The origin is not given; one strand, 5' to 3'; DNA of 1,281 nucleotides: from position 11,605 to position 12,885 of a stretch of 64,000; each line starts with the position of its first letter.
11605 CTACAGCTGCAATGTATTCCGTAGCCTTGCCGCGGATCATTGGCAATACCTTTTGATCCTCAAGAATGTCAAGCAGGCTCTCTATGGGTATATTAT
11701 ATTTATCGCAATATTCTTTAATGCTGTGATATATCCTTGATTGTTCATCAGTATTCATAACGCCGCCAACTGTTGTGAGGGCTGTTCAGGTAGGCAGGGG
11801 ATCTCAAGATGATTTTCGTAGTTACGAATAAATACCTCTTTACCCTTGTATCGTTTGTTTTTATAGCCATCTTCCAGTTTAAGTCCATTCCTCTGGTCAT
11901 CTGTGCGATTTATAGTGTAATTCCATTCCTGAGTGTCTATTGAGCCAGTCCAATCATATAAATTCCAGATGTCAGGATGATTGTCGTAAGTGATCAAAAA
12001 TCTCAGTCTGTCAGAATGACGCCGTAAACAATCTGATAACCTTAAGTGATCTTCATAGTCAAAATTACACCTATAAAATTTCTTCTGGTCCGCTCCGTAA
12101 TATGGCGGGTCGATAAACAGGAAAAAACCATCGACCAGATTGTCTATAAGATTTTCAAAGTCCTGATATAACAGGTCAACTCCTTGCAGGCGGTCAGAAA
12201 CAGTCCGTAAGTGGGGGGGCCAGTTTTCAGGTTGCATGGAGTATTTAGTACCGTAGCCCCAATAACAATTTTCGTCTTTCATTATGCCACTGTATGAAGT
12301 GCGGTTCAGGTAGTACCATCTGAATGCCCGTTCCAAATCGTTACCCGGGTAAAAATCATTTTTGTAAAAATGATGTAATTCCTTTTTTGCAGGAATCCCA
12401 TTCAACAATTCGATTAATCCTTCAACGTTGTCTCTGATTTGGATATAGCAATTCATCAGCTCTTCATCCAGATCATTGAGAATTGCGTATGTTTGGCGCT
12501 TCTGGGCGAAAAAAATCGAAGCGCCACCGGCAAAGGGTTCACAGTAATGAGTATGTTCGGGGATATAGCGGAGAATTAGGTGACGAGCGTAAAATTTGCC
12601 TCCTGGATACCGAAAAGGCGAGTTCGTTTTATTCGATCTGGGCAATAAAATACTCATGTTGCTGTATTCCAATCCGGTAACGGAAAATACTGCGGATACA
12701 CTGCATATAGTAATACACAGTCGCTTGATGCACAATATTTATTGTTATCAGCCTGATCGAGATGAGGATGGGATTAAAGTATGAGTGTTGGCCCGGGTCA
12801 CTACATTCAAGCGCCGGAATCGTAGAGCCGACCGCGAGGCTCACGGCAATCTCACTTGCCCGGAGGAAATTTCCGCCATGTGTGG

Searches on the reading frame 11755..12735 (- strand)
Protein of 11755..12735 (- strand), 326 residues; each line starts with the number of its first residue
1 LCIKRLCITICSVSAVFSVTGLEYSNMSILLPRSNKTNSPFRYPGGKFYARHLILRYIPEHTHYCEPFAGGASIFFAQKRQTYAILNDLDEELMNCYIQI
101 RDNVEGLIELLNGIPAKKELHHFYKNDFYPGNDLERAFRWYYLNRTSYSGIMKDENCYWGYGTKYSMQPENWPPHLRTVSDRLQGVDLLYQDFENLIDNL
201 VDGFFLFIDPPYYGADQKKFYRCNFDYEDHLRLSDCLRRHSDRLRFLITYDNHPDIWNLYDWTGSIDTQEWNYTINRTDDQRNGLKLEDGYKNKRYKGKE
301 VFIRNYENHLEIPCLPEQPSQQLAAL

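Call 83: search_protein_families(library=pfam, proteins=[window:11755-12735:-], max_evalue=0.00001)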
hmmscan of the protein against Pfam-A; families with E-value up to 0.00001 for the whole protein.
window:11755-12735:- (326 aa): 1 family
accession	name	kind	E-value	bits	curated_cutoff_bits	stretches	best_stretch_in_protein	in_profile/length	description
PF02086.21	MethyltransfD12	-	3.7e-28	99.4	22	1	43-262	1-241/253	D12 class N6 adenine-specific DNA methyltransferase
